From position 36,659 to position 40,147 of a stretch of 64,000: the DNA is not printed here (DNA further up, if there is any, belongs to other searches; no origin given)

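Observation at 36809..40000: ~1063-aa secreted protein of unknown function inserted between mraZ and rsmH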

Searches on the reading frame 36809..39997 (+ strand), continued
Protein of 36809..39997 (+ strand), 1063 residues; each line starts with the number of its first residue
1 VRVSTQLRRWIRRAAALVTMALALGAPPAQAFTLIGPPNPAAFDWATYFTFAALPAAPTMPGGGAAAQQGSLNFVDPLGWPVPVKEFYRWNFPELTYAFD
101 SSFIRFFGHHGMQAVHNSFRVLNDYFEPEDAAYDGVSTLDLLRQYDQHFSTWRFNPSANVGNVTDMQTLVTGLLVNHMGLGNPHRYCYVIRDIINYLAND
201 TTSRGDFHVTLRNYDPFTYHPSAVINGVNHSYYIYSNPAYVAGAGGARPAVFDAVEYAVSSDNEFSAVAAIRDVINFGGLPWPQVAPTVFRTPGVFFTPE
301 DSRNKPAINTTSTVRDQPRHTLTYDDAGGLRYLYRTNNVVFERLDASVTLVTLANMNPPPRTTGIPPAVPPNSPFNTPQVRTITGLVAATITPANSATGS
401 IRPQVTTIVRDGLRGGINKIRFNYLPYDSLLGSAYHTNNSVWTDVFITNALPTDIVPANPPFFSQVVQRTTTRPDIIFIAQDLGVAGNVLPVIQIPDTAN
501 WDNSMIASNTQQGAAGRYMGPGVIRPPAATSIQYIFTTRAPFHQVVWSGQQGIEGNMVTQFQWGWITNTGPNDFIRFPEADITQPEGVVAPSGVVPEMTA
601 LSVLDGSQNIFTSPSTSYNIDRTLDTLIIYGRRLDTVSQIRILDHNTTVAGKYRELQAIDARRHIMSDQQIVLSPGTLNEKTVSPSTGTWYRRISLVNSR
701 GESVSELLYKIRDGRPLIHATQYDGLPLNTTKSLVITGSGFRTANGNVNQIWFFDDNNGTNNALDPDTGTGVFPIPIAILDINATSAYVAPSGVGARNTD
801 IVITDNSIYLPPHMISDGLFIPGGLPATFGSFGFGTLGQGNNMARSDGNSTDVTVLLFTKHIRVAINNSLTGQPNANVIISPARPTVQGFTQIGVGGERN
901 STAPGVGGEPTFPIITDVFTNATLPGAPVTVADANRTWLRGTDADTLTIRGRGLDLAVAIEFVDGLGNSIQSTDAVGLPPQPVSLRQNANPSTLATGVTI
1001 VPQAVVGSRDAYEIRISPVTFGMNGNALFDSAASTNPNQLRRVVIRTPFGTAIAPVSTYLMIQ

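Call 18: search_solved_structures(query=A1, max_evalue=10, show_alignments=3)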
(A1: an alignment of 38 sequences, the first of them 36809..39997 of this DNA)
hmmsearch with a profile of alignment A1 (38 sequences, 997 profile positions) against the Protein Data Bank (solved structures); distinct sequences matched with E-value up to 10: 2.
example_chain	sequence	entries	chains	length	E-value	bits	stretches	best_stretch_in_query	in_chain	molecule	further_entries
4qak_A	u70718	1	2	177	2.3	8.9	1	291-355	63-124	2'-5'-RNA ligase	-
5ldi_A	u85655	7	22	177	2.4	8.9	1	291-355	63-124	RNA 2',3'-cyclic phosphodiesterase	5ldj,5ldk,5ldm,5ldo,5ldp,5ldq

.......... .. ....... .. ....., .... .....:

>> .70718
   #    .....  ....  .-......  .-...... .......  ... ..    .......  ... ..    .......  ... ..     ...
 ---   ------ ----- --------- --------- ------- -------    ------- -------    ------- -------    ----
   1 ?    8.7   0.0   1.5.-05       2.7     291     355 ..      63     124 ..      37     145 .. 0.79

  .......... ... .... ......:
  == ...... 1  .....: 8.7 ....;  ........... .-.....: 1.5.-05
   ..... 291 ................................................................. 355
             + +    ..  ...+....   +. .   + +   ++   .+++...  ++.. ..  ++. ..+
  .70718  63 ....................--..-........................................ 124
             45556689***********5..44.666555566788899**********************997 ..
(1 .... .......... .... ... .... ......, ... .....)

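Call 19: find_related_loci(query=A1, collection=genome_contigs, flank=5000)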
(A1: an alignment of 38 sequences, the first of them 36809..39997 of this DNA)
Query A1 (1063 aa) in genome_contigs; peptide patterns used: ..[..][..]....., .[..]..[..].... (x = any residue, [..] = any of these).
50 stretches matched a pattern; 36 encode a relative of the query (tblastn E <= 1e-3); 35 distinct loci.
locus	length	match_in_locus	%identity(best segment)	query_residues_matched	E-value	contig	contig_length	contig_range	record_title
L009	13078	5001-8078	57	31-1063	0e+0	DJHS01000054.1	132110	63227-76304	MAG TPA_asm: Verrucomicrobia bacterium UBA6614 UBA6614_contig_517, whole genome shotgun sequence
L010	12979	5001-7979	53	6-1063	0e+0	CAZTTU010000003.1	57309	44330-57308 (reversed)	MAG TPA_asm: uncultured Verrucomicrobiota bacterium isolate SRP260945_co1_472 genome assembly, contig: NODE_640_length_5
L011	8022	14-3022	54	8-1063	0e+0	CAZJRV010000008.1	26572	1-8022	MAG TPA_asm: uncultured Verrucomicrobiota bacterium isolate SRP077602_co9_110 genome assembly, contig: NODE_1902_length_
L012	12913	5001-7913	52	28-1063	0e+0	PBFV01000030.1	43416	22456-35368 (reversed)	MAG: Verrucomicrobiales bacterium isolate SP3086 115685, whole genome shotgun sequence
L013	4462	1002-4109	51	29-1063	0e+0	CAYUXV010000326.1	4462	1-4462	MAG TPA_asm: uncultured Verrucomicrobiota bacterium isolate SRP092796_co4_574 genome assembly, contig: k141_2909945, who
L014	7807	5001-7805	45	10-945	0e+0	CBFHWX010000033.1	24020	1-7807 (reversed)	MAG: Limisphaerales bacterium isolate Co_bin_191_indper genome assembly, contig: Co_bin_191_indper_c33, whole genome sho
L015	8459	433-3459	42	2-1062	0e+0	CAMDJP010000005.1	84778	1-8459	MAG: Akkermansia muciniphila isolate TE-11nov19-118 genome assembly, contig: TE-11nov19-C185, whole genome shotgun seque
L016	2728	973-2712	59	12-606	0e+0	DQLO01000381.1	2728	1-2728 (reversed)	MAG TPA_asm: Verrucomicrobia bacterium isolate SZUA-1035 k95_835985, whole genome shotgun sequence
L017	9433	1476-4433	40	4-1062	0e+0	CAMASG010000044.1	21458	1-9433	MAG: Akkermansia muciniphila isolate LH-05nov19-220 genome assembly, contig: LH-05nov19-C5102, whole genome shotgun sequ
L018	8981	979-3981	53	3-1063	0e+0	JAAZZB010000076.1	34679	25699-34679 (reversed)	MAG: Verrucomicrobiia bacterium isolate bin84o c_000002139681, whole genome shotgun sequence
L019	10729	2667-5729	40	6-1062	0e+0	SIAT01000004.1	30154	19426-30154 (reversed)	MAG: Pedosphaera sp. isolate Baikal-deep-G214 BACOMB-C6796, whole genome shotgun sequence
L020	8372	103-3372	48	7-1055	2e-137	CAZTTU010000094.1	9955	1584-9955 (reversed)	MAG TPA_asm: uncultured Verrucomicrobiota bacterium isolate SRP260945_co1_472 genome assembly, contig: NODE_11986_length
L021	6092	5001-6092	59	8-395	8e-130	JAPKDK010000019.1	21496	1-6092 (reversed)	MAG: Verrucomicrobiota bacterium isolate ANT-88 NODE_1738_length_21496_cov_8.509771, whole genome shotgun sequence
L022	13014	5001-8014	44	3-1063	2e-144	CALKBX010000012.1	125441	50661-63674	MAG: uncultured Verrucomicrobiae bacterium isolate FRAM_RAS_EGC1617_bin25 genome assembly, contig: FRAM_EGC1617_bin25-12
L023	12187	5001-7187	35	14-769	9e-109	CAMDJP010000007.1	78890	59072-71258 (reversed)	MAG: Akkermansia muciniphila isolate TE-11nov19-118 genome assembly, contig: TE-11nov19-C223, whole genome shotgun seque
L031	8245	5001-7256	32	11-770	5e-88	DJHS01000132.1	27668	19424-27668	MAG TPA_asm: Verrucomicrobia bacterium UBA6614 UBA6614_contig_1018, whole genome shotgun sequence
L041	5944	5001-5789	36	84-358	5e-43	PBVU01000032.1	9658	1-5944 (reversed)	MAG: Verrucomicrobiales bacterium isolate RS414 TaraRedSea_contig_1333, whole genome shotgun sequence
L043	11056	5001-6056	29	7-484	4e-27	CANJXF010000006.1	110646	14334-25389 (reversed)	MAG: Verrucomicrobiales bacterium isolate RH-23may17-789 genome assembly, contig: RH-23may17-C1191, whole genome shotgun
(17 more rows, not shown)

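Call 23: search_protein_families(library=pfam, proteins=[P0042, P0068, P0053, P0044, P0081], max_evalue=0.01)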
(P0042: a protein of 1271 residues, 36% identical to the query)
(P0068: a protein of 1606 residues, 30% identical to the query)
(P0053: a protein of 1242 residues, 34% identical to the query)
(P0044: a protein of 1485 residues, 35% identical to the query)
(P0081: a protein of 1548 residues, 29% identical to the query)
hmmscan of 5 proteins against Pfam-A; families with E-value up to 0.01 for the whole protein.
P0042 (1271 aa): 0 families

P0068 (1606 aa): 1 family
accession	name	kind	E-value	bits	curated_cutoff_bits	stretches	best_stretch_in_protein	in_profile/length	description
PF20067.5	SSL_N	-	0.0023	18.2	18.9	0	1061-1076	26-41/46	Strictosidine synthase-like, N-terminal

P0053 (1242 aa): 0 families

P0044 (1485 aa): 0 families

P0081 (1548 aa): 0 families

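Call 29: search_protein_representatives(alignment_id=A1)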
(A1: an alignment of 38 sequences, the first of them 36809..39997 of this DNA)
Query: 38 sequences, 997 profile positions. Proteins with E-value up to 0.001 (for the whole library): 1091; up to 1e-10: 780; up to 1e-30: 305. The best 150 are listed.
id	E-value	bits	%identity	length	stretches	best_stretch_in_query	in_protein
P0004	0.0e+00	1622.4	-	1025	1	9-997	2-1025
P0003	0.0e+00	1618.9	-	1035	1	12-996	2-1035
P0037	0.0e+00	1233.6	-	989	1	7-997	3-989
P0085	2.2e-155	535.4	-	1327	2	8-775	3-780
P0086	6.3e-154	530.6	-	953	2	4-775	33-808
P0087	1.3e-153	529.5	-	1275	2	7-772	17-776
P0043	9.2e-153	526.7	-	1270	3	5-905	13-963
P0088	1.6e-146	506.0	-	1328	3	7-726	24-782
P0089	2.6e-144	498.7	-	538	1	534-995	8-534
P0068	8.7e-136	470.5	-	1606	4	51-427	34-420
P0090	1.2e-132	460.1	-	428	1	617-997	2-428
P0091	8.0e-131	454.1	-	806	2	12-427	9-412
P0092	5.3e-123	428.2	-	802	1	13-739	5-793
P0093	1.3e-121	423.6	-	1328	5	58-471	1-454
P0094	2.6e-120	419.3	-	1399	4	10-468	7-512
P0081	2.8e-104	366.2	-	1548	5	12-491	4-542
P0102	2.7e-53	197.4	-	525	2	10-252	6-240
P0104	2.9e-52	194.0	-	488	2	9-227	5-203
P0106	4.9e-52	193.3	-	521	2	8-238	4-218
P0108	2.3e-50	187.7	-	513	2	7-225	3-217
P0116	5.8e-47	176.5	-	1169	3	7-219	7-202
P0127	1.9e-45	171.5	-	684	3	7-270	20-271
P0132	9.9e-45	169.1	-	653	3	8-217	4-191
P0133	1.3e-44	168.7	-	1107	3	7-250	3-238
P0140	7.5e-44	166.2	-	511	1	5-526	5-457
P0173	2.5e-40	154.5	-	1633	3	13-220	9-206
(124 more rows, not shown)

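Call 30: search_protein_families(library=pfam, proteins=[P0102, P0104, P0106, P0108, P0140, P0127, P0132, P0116, P0133, P0173], max_evalue=0.01)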
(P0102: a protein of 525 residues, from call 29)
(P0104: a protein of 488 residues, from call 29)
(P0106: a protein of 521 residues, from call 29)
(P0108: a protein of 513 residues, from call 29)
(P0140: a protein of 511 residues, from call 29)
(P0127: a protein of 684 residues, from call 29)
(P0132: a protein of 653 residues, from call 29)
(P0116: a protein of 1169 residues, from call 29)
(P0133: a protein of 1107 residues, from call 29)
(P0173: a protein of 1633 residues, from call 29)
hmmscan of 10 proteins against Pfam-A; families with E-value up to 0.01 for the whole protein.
P0102 (525 aa): 0 families

P0104 (488 aa): 0 families

P0106 (521 aa): 0 families

P0108 (513 aa): 0 families

P0140 (511 aa): 0 families

P0127 (684 aa): 0 families

P0132 (653 aa): 0 families

P0116 (1169 aa): 0 families

P0133 (1107 aa): 0 families

P0173 (1633 aa): 0 families

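Call 35: list_cluster_members(proteins=[P0007, P0012, P0014, P0039, P0104, P0106, P0108])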
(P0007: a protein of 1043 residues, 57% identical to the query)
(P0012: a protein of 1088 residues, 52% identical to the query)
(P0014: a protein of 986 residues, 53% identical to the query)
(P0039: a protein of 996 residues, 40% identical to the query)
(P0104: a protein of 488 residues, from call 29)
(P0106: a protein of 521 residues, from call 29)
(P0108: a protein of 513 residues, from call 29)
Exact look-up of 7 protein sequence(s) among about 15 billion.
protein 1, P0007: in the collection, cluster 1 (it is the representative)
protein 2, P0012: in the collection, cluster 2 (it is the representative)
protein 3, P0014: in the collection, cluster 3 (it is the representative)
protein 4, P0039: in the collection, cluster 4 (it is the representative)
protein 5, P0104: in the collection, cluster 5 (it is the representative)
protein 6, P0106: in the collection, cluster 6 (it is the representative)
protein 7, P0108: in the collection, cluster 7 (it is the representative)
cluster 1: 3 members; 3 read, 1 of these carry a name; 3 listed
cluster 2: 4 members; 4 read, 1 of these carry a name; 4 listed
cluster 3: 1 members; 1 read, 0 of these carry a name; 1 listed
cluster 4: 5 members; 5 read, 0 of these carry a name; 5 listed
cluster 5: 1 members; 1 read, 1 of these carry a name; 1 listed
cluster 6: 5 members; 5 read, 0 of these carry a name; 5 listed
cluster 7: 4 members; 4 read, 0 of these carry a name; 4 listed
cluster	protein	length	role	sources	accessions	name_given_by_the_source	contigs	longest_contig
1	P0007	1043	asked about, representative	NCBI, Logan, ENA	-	-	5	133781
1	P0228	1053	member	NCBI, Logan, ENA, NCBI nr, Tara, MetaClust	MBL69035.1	MAG: hypothetical protein CMO74_11395 [Verrucomicrobiales bacterium] | hypothetical protein [Verrucomicrobiales bacterium] | strand:+ start:12808 stop:15969 length:3162 start_codon:yes stop_codon:yes ...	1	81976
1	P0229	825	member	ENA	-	-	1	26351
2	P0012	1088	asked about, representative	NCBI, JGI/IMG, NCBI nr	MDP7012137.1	MAG: hypothetical protein QF685_12245 [Verrucomicrobiota bacterium] | hypothetical protein | hypothetical protein [Verrucomicrobiota bacterium]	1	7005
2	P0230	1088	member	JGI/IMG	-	-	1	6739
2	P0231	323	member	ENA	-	-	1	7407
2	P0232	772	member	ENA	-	-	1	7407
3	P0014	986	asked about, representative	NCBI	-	-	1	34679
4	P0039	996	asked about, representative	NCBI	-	-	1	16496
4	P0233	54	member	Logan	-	-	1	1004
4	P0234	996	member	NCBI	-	-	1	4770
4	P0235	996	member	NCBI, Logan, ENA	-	-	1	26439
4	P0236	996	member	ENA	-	-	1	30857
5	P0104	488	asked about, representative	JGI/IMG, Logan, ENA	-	hypothetical protein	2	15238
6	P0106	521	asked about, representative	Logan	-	-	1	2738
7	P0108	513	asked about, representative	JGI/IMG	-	-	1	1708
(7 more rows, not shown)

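Call 37: predict_structure(alignment_id=A1)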
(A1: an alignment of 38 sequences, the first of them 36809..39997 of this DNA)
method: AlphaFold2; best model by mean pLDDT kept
length: 1063 residues; sequences in the alignment: 38
mean_pLDDT: 58.0   pTM: 0.47
mean pLDDT of the five models: 58.0, 57.4, 57.0, 53.7, 49.0
residues with pLDDT >= 90: 60; 70-90: 359; 50-70: 203; < 50: 441
segments of 3 or more residues with pLDDT < 50: 1-4, 20-90, 131-164, 179-341, 360-401, 415-418, 432-434, 449-460, 485-490, 497-529, 540-592, 826-831
pLDDT, mean of each block of 10 residues (from residue 1): 48 55 33 24 26 31 26 26 32 69 64 64 55 37 31 29 50 51 28 32 34 34 37 35 37 26 27 27 26 25 27 24 23 32 64 62 36 35 36 38 60 52 61 60 61 38 71 74 52 51 35 29 43 65 36 33 37 36 30 74 82 71 89 83 89 90 80 88 76 88 87 88 88 89 85 80 73 80 63 64 88 77 49 60 73 82 85 79 85 81 53 86 60 76 86 88 83 71 85 88 69 89 78 71 90 86 83
secondary structure, 60 per line:
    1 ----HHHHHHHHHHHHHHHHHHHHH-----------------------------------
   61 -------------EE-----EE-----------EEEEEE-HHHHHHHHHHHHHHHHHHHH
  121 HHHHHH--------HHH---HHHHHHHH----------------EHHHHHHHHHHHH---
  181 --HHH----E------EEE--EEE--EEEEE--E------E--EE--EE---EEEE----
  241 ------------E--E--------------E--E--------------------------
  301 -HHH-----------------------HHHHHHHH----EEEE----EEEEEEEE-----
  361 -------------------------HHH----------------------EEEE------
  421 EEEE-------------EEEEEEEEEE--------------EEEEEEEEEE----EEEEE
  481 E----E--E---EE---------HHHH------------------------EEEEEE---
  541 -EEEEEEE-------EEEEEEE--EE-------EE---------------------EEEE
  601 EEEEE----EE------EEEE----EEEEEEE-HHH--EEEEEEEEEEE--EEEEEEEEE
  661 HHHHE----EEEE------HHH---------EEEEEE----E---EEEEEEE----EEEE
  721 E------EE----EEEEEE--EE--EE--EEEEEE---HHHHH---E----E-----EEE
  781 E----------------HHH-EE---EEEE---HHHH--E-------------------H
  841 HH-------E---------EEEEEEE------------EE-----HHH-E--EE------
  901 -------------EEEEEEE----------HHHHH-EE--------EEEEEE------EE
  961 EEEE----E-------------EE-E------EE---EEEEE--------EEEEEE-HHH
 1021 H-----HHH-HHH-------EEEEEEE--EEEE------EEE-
elements in order (helices of 4 or more, strands of 3 or more residues): H5-25 E94-99 H101-126 H141-148 H166-177 E197-199 E202-204 E207-211 E233-236 H328-335 E340-343 E348-355 E411-414 E421-424 E438-447 E462-471 E476-481 H504-507 E532-537 E542-548 E556-562 E597-605 E618-621 E626-632 E639-649 E652-660 H661-664 E670-673 E692-697 E706-712 E717-721 E734-739 E750-755 H759-763 E778-781 E807-810 H814-817 E860-866 E914-920 H931-935 E947-952 E959-964 E998-1002 E1011-1016 H1018-1021 E1041-1047 E1050-1053 E1060-1062

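Call 42: fold_search(model_id=the predicted structure, library=pdb)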
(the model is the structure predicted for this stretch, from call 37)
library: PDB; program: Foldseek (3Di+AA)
matches with E <= 10: 1510; with E <= 0.001: 61
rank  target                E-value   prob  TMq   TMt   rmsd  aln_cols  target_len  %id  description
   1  6grt_B                7.3e-07  1.00  0.08  0.13  18.4       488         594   12  Paired immunoglobulin-like receptor B (PirB) or Leukocyte immunoglobulin-like receptor subfamily B member 3 (LILRB3) f (released 2019-02-06)
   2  8yot_B                2.4e-06  0.98  0.07  0.16  17.9       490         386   11  Nanobody in complex with LILRB3 (released 2025-06-18)
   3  6grt_A                4.0e-06  0.99  0.08  0.12  18.6       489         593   12  Paired immunoglobulin-like receptor B (PirB) or Leukocyte immunoglobulin-like receptor subfamily B member 3 (LILRB3) f (released 2019-02-06)
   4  7k81_G                1.1e-05  0.96  0.08  0.20  17.9       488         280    8  KIR3DL1*005 in complex with HLA-A*24:02 presenting the RYPLTFGW peptide (released 2020-12-09)
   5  8grx_B                1.2e-05  0.85  0.10  0.17  19.6       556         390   10  APOE4 receptor in complex with APOE4 NTD (released 2023-07-05)
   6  7k80_G                1.6e-05  0.96  0.08  0.19  18.2       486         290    6  KIR3DL1*001 in complex with HLA-A*24:02 presenting the RYPLTFGW peptide (released 2020-12-09)
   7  4p99_A                1.7e-05  0.94  0.08  0.16  20.0       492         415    8  Ca2+-stabilized adhesin helps an Antarctic bacterium reach out and bind ice (released 2014-06-18)
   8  8bnq_B                2.9e-05  0.90  0.08  0.19  18.9       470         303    7  Crystal structure of the FnIII-tandem A84-A86 from the A-band of titin (released 2023-04-12)
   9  8bnq_A                2.9e-05  0.80  0.08  0.17  19.6       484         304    7  Crystal structure of the FnIII-tandem A84-A86 from the A-band of titin (released 2023-04-12)
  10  4yfd_A                2.9e-05  0.77  0.09  0.14  16.4       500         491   10  Crystal structure PTP delta Ig1-Fn2 in complex with IL-1RAcP (released 2015-05-06)
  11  5b39_G                3.6e-05  0.91  0.08  0.20  17.8       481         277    7  KIR3DL1*015 in complex with HLA-B*57:01 (released 2016-03-30)
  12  3p2t                  4.0e-05  1.00  0.08  0.33  13.9       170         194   10  Crystal Structure of Leukocyte Ig-like Receptor LILRB4 (ILT3/LIR-5/CD85k) (released 2011-03-30)
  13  5xwt_A                5.0e-05  0.93  0.10  0.19  17.1       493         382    9  Crystal structure of PTPdelta Ig1-Fn1 in complex with SALM5 LRR-Ig (released 2018-06-06)
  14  7khf_A                6.6e-05  0.90  0.09  0.16  17.4       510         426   10  CryoEM structure of LILRB1 D3D4 domain-inserted antibody MDB1 Fab in complex with Plasmodium RIFIN (PF3D7_1373400) V2  (released 2021-03-31)
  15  6zqk_C                7.0e-05  0.93  0.11  0.19  18.8       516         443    9  HER2-binding scFv-Fab fusion 841 (released 2021-06-30)
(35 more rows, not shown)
